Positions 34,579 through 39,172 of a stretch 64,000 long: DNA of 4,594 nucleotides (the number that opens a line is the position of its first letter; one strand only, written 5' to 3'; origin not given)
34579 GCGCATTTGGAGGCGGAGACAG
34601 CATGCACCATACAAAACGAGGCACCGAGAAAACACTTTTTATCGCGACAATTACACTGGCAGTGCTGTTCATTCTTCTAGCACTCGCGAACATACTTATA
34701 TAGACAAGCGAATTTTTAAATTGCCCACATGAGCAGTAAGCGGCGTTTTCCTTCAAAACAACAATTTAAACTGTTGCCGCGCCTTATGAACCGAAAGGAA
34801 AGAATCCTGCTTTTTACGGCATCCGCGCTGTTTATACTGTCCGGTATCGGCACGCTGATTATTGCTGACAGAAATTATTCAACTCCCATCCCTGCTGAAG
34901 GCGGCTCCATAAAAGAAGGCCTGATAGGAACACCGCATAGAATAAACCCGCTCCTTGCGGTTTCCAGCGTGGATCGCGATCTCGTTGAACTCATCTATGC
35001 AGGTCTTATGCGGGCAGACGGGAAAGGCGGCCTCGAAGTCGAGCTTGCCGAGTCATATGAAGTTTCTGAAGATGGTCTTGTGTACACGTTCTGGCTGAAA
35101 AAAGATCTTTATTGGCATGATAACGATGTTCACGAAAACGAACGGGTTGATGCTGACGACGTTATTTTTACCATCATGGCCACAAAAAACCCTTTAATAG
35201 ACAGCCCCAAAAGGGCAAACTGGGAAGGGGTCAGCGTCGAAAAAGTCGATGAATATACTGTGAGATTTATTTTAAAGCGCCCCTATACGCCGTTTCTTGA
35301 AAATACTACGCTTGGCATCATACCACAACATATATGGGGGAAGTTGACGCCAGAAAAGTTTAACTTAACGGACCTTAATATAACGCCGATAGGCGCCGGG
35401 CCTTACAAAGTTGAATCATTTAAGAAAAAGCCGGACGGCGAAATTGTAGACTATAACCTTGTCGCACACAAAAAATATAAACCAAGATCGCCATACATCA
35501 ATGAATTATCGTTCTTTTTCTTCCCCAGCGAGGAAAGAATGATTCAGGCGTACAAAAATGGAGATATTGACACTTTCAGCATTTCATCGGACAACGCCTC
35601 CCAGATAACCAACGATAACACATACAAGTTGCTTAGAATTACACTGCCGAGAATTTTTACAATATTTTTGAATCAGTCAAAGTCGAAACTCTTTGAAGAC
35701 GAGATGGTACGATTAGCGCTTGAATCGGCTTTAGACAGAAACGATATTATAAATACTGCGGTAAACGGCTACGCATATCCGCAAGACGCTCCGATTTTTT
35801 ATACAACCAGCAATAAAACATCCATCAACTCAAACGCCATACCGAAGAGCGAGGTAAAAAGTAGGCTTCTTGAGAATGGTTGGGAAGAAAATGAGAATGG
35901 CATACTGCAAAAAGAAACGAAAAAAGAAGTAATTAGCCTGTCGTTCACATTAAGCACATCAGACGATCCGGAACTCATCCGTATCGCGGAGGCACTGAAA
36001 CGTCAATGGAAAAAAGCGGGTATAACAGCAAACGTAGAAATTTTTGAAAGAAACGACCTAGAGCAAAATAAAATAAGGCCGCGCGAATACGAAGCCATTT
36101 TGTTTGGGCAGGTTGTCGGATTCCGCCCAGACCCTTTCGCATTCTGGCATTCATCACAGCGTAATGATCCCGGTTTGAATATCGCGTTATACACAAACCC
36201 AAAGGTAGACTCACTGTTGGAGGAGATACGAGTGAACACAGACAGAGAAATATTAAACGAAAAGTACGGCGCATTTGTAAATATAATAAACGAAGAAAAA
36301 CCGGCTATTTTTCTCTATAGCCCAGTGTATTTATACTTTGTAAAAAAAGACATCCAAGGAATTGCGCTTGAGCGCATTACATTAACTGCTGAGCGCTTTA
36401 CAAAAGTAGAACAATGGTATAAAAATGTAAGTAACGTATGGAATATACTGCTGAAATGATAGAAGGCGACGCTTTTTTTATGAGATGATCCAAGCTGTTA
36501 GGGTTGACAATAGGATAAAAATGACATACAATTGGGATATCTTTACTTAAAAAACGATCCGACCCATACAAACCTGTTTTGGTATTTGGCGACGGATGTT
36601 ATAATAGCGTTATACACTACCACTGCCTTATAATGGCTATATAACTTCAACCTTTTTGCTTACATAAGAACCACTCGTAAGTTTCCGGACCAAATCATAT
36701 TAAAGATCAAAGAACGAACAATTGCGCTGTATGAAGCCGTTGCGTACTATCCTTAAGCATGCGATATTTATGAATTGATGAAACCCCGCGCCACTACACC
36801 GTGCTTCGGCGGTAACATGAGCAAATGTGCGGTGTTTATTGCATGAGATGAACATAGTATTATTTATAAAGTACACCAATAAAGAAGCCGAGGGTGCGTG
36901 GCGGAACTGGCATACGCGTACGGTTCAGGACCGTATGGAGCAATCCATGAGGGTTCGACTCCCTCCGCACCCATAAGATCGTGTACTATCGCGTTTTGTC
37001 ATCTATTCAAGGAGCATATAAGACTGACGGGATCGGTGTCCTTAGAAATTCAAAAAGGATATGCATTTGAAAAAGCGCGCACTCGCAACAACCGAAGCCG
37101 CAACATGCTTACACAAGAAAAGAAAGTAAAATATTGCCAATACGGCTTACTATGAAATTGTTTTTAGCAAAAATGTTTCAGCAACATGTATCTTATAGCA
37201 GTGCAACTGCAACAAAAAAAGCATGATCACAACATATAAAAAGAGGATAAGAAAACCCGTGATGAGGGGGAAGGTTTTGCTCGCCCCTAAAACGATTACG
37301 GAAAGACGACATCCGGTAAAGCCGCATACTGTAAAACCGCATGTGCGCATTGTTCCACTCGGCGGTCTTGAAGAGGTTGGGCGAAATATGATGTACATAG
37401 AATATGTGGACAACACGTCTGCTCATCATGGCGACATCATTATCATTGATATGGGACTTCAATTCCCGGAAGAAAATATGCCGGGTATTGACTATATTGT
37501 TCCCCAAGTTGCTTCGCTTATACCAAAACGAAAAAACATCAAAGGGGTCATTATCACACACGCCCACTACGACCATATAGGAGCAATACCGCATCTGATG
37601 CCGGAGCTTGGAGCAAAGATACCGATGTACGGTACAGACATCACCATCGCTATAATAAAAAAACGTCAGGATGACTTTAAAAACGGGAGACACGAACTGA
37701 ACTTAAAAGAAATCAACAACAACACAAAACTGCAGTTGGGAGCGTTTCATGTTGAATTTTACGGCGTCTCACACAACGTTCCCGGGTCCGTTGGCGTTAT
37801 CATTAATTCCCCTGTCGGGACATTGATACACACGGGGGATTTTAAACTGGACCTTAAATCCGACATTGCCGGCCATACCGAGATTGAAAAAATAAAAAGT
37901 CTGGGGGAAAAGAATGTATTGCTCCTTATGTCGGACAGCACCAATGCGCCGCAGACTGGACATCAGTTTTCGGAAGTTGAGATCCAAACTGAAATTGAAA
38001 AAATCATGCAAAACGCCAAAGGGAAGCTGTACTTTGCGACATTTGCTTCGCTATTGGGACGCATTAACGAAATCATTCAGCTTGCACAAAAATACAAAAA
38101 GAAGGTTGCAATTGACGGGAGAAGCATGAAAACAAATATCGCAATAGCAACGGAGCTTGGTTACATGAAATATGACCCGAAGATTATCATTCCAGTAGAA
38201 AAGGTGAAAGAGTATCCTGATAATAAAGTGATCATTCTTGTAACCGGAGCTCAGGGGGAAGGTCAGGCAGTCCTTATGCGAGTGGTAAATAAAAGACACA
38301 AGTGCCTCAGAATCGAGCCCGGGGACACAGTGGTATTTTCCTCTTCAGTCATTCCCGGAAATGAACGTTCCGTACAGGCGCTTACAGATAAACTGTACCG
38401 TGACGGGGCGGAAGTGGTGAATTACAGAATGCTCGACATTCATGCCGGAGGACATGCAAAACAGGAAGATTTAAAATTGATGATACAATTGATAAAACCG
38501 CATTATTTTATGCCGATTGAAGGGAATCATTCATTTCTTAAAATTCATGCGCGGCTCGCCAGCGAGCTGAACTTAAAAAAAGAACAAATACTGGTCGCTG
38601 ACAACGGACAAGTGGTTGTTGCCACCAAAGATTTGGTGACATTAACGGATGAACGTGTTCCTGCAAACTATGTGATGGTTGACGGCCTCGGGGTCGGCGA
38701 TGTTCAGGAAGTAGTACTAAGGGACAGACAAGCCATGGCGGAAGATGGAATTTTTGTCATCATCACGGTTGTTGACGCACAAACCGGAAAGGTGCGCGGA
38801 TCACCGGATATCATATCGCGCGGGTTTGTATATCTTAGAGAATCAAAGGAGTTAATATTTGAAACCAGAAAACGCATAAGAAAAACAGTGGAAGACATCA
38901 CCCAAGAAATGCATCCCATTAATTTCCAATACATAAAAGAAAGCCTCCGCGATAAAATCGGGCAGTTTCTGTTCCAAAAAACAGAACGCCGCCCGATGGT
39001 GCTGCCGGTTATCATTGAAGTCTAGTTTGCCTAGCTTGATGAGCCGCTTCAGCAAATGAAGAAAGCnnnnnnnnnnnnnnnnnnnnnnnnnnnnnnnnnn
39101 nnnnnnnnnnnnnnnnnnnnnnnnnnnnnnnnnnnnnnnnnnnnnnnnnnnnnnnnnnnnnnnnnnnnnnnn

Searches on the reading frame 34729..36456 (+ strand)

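Call 30: search_protein_families(library=pfam, proteins=[window:34729-36456:+], max_evalue=0.0001)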
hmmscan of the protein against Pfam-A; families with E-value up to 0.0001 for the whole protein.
window:34729-36456:+ (576 aa): 1 family
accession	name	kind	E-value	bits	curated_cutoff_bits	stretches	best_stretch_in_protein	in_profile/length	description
PF00496.27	SBP_bac_5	-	6.8e-61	206.9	32.4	1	105-475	5-360/368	Bacterial extracellular solute-binding proteins, family 5 Middle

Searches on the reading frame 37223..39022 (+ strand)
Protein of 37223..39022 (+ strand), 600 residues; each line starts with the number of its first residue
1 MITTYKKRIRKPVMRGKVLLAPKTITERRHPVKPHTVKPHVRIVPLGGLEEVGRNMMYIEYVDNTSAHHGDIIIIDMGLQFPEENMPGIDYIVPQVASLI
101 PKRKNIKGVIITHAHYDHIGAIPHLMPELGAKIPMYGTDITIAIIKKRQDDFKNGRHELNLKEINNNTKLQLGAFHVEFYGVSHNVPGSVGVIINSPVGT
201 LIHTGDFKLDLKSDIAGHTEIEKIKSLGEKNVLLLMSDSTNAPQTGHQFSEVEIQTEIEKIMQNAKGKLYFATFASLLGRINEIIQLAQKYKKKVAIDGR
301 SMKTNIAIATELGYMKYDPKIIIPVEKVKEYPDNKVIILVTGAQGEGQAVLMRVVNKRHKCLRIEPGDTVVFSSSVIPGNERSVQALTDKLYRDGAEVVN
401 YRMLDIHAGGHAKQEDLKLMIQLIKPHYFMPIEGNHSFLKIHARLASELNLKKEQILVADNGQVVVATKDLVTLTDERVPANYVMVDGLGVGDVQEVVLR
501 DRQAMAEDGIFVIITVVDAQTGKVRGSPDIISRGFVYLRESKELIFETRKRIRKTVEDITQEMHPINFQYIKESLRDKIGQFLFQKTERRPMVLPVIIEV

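Call 30: search_protein_families(library=pfam, proteins=[window:37223-39022:+], max_evalue=0.0001)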
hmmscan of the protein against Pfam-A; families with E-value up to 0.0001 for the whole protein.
window:37223-39022:+ (600 aa): 4 families
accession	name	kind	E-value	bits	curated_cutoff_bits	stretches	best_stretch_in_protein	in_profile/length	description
PF22505.1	RNase_J_b_CASP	-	6.2e-42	142.8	27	1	267-391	2-126/126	Ribonuclease J, beta-CASP domain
PF17770.6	RNase_J_C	-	3.4e-28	99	23.8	1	498-600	1-102/102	Ribonuclease J C-terminal domain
PF12706.13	Lactamase_B_2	-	9.5e-15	55.2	27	1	104-208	29-144/200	Beta-lactamase superfamily domain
PF00753.33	Lactamase_B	-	1.4e-10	41.9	22.7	1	98-208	36-151/196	Metallo-beta-lactamase superfamily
